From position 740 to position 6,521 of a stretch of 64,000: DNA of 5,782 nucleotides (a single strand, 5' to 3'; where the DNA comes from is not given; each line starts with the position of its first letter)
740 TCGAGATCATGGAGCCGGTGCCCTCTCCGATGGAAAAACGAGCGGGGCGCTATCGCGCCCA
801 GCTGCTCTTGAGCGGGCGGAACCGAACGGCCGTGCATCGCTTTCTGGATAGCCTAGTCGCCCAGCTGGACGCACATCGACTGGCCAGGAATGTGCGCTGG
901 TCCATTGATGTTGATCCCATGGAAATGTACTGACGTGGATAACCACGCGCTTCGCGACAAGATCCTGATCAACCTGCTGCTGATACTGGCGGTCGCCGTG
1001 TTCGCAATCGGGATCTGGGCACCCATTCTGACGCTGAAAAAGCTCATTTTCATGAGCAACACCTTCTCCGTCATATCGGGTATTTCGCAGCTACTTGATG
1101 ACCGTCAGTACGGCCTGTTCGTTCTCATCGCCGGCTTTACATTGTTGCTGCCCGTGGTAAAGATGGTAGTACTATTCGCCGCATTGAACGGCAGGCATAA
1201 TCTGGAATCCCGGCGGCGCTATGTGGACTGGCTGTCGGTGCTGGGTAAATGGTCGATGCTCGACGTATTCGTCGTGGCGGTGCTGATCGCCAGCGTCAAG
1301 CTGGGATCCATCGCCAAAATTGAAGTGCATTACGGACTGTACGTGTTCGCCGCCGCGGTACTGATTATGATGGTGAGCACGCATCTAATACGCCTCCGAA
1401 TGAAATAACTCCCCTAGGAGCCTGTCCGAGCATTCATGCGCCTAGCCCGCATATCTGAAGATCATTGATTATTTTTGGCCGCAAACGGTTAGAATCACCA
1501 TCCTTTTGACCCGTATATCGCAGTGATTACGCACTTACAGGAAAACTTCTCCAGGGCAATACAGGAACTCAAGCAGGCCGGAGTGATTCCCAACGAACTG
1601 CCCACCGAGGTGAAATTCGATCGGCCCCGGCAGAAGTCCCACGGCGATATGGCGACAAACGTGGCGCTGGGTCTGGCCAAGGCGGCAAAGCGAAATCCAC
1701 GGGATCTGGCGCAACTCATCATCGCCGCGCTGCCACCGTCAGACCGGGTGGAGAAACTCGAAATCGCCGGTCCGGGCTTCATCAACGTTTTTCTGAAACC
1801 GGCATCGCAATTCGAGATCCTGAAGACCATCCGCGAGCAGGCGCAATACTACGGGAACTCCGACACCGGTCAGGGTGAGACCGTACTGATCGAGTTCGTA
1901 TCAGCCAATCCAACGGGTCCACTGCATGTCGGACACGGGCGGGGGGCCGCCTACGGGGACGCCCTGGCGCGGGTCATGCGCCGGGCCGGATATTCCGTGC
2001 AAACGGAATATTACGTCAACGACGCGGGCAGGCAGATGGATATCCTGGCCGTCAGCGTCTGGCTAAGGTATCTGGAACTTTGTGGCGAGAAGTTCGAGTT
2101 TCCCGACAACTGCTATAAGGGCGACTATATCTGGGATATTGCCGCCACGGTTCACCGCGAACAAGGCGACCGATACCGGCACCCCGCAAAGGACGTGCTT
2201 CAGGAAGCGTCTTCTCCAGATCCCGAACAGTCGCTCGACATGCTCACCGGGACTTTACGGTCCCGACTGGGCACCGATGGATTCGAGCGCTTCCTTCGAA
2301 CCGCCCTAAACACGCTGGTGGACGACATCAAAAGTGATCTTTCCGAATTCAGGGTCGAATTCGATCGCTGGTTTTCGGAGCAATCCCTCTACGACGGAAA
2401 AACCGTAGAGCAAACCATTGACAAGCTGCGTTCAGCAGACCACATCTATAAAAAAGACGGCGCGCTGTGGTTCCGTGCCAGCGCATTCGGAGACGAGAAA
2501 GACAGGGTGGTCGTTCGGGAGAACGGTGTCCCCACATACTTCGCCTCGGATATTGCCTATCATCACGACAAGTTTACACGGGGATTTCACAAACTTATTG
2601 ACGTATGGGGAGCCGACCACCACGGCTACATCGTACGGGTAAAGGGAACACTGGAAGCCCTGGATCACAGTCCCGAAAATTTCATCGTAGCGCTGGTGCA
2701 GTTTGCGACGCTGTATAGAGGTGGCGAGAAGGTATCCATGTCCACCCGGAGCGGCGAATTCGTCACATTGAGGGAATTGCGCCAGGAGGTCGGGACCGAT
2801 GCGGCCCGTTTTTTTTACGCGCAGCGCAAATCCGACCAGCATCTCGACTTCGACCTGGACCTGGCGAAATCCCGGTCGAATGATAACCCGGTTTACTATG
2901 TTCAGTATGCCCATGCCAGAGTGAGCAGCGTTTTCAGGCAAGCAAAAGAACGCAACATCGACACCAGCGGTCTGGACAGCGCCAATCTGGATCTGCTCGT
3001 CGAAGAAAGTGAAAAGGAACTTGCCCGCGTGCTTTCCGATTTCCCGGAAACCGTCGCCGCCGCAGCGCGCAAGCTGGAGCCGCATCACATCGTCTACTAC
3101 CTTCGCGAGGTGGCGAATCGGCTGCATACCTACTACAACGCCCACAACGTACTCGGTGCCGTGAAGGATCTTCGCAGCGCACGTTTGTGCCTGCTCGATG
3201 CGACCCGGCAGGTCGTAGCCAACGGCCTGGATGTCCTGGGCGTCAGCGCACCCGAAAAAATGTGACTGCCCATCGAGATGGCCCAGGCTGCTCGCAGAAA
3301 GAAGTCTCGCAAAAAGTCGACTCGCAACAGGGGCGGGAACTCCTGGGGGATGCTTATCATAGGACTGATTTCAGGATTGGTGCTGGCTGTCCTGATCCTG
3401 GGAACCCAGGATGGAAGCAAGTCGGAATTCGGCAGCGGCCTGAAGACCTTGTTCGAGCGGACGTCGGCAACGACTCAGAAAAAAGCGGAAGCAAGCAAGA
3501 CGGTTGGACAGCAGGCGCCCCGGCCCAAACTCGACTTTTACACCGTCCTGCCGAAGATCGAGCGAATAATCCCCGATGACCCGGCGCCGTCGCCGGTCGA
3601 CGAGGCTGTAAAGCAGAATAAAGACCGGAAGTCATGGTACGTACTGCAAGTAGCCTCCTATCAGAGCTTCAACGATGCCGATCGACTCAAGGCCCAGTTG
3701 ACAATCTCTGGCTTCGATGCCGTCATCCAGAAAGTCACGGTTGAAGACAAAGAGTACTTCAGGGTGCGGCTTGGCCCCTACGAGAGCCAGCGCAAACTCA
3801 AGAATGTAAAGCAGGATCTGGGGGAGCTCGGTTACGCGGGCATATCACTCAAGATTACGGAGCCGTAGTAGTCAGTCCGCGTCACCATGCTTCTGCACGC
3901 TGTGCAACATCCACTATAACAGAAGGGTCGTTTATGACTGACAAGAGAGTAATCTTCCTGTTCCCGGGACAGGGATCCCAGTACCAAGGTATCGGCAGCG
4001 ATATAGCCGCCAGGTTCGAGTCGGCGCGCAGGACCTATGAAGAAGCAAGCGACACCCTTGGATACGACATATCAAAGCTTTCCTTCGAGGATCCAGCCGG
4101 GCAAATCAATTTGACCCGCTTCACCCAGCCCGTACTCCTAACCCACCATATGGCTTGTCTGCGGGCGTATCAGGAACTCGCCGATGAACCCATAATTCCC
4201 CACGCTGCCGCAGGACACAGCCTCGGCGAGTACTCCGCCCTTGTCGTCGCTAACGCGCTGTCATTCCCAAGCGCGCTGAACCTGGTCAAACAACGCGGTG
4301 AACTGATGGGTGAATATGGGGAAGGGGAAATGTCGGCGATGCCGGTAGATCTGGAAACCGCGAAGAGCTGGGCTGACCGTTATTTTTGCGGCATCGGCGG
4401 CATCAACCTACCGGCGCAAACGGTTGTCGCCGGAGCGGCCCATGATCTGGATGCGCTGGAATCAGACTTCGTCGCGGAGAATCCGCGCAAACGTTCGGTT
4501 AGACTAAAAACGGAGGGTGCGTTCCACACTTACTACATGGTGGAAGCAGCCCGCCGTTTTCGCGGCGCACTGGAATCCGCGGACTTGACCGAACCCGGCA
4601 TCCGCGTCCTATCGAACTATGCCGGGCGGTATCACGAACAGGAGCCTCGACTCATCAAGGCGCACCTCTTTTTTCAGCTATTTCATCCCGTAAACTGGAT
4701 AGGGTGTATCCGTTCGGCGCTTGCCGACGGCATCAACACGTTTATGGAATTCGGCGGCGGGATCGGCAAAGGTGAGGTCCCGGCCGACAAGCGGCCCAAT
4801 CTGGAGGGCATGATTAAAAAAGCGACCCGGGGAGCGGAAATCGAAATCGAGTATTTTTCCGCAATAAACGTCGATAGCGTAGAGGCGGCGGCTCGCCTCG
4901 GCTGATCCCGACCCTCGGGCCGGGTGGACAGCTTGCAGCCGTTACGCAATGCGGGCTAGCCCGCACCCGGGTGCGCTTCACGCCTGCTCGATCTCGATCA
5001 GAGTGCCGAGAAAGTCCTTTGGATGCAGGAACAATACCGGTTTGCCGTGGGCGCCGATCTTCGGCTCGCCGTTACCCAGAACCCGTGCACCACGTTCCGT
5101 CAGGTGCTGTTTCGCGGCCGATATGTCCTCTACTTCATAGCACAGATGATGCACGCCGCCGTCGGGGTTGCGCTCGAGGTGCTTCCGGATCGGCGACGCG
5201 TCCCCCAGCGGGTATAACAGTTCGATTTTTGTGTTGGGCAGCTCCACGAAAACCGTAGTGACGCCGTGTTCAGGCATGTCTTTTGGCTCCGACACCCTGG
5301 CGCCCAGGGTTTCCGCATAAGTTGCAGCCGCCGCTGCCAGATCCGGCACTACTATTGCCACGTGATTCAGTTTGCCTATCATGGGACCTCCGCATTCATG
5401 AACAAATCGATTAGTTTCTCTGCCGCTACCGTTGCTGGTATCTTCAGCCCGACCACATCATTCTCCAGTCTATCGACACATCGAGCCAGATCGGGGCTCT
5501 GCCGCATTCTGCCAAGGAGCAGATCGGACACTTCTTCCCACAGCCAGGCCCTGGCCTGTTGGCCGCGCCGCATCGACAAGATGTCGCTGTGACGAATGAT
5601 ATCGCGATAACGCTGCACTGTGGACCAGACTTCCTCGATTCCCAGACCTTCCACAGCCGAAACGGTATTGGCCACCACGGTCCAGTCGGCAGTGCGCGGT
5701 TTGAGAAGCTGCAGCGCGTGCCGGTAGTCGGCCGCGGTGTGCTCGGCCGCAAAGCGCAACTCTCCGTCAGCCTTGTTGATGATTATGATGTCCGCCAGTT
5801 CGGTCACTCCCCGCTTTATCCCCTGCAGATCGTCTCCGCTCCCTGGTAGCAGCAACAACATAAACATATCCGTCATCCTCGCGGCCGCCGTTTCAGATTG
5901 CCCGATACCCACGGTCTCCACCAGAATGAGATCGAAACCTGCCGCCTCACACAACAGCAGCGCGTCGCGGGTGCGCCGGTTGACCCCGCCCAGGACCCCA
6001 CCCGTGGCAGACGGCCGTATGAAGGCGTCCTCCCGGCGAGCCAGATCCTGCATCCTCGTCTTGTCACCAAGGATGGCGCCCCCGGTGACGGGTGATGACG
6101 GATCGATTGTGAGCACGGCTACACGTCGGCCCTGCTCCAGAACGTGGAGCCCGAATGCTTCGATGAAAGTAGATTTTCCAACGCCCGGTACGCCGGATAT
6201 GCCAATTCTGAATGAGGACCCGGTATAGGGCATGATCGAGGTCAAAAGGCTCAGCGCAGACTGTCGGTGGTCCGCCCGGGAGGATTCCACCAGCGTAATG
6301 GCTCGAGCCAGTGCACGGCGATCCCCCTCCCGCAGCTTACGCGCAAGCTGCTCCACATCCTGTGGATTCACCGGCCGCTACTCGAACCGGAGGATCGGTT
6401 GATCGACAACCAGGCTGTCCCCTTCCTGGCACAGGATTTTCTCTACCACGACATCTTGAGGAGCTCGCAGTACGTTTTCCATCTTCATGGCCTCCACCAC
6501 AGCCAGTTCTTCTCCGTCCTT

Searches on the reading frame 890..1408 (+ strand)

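Call 61: search_protein_families(library=pfam, proteins=[window:890-1408:+], max_evalue=0.00001)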
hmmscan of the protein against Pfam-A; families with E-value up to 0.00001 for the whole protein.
window:890-1408:+ (172 aa): 1 family
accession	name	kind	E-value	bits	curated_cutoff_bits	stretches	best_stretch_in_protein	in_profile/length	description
PF04403.18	PqiA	-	1.1e-23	84.3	23.8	1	30-167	7-146/156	Paraquat-inducible protein A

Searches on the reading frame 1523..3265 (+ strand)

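Call 46: search_protein_families(library=pfam, proteins=[window:1523-3265:+], max_evalue=0.00001)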
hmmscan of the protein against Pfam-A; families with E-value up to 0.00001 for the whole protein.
window:1523-3265:+ (580 aa): 4 families
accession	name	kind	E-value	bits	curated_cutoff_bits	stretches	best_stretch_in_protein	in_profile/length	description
PF05746.21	DALR_1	-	2.8e-34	118.1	22.3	1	460-580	1-117/117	DALR anticodon binding domain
PF03485.21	Arg_tRNA_synt_N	-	3.4e-24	85.7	21.5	1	4-91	2-85/85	Arginyl tRNA synthetase N terminal domain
PF00750.26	tRNA-synt_1d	-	5.4e-22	78.7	23.3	1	110-427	12-302/349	tRNA synthetases class I (R), catalytic domain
PF09334.17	tRNA-synt_1g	-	1.9e-06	27.4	20.1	0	265-319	70-124/391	tRNA synthetases class I (M)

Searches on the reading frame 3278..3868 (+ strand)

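Call 61: search_protein_families(library=pfam, proteins=[window:3278-3868:+], max_evalue=0.00001)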
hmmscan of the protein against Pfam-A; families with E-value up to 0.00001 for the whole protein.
window:3278-3868:+ (196 aa): 1 family
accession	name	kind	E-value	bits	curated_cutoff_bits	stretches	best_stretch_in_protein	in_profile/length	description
PF05036.18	SPOR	-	5.5e-13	49.5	21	1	121-186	5-70/76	SPOR domain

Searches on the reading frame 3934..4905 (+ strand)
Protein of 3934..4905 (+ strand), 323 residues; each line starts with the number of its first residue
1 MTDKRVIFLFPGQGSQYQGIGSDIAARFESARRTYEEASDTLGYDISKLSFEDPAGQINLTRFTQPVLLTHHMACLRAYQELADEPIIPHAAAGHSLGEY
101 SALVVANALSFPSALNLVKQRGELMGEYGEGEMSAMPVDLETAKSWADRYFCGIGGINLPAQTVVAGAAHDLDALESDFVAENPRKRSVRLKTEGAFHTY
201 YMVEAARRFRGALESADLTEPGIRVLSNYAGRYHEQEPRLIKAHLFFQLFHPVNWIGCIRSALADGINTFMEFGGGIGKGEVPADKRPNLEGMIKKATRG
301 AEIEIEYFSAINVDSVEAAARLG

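Call 46: search_protein_families(library=pfam, proteins=[window:3934-4905:+], max_evalue=0.00001)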
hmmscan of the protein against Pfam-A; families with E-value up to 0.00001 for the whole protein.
window:3934-4905:+ (323 aa): 1 family
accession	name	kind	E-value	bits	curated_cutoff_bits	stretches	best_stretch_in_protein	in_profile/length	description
PF00698.26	Acyl_transf_1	-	2.5e-24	86.8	32.7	1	7-272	1-264/319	Acyl transferase domain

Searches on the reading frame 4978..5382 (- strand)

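Call 4: search_protein_families(library=ncbifam, proteins=[window:4978-5382:-])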
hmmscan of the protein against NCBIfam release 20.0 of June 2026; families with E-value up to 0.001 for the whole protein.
window:4978-5382:- (134 aa): 6 families
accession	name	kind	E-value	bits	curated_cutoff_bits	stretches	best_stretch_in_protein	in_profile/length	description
TIGR03081.1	metmalonyl_epim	equivalog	8.2e-48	162.2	114.95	1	4-133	1-129/129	methylmalonyl-CoA epimerase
NF050075.1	SMU1112c_YaeR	equivalog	3.8e-08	33.6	140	1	4-99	3-95/125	SMU1112c/YaeR family gloxylase I-like metalloprotein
NF050074.1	glyox_I_GloA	exception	4.1e-07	30.2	165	1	4-99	1-91/121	lactoylglutathione lyase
TIGR00068.2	glyox_I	equivalog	1.2e-05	25.3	120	1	5-104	2-115/143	lactoylglutathione lyase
NF008551.0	PRK11478.1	equivalog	0.00033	21.1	148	0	4-99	6-98/129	VOC family protein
TIGR01263.1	4HPPD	equivalog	0.00061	19.4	277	1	5-102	3-98/353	4-hydroxyphenylpyruvate dioxygenase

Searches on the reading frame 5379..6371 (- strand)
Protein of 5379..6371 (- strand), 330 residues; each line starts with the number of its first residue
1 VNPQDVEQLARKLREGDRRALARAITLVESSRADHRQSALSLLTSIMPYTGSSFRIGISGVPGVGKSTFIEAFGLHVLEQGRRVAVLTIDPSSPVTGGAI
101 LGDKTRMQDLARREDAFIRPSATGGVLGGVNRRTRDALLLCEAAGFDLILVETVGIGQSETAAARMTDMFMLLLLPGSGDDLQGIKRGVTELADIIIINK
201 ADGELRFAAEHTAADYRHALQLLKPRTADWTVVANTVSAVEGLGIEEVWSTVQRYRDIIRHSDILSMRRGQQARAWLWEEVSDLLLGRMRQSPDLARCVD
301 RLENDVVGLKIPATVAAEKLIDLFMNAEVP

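Call 4: search_protein_families(library=ncbifam, proteins=[window:5379-6371:-])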
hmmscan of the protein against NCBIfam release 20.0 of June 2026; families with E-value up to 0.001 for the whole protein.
window:5379-6371:- (330 aa): 4 families
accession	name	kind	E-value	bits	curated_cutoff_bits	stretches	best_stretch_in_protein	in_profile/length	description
NF006958.0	PRK09435.1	equivalog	8.7e-138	458.9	329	1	3-326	7-330/333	methylmalonyl Co-A mutase-associated GTPase MeaB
TIGR00750.1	lao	equivalog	3.2e-95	318.7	240.75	1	16-297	1-278/300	methylmalonyl Co-A mutase-associated GTPase MeaB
NF045497.1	IsobCoAmut_IcmF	equivalog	1.3e-31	109.3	1500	1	6-252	142-391/1076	fused isobutyryl-CoA mutase/GTPase IcmF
NF053621.1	ATPseBagBMYCTU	equivalog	3.3e-05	23.1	521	1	59-92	18-51/371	ATPase BagB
